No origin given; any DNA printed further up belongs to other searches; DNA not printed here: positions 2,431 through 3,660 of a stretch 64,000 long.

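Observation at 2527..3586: Two CRP/FNR-type TGTGA-N6-TCACA sites flanking the diiron oxygenase gene, near an adenylate cyclase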

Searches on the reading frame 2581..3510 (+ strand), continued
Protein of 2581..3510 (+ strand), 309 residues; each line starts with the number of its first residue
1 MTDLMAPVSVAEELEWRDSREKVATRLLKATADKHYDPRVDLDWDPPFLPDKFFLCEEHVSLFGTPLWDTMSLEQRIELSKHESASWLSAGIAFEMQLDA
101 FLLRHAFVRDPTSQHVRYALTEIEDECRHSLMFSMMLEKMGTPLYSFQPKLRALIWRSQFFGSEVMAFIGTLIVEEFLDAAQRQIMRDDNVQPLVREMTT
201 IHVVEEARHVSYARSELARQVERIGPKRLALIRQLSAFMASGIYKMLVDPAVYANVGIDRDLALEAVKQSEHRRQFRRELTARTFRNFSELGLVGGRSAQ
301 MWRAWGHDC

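Call 47: search_protein_families(library=ncbifam, proteins=[window:2581-3510:+], max_evalue=0.001)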
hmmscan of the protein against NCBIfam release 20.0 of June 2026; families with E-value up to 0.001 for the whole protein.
window:2581-3510:+ (309 aa): 0 families
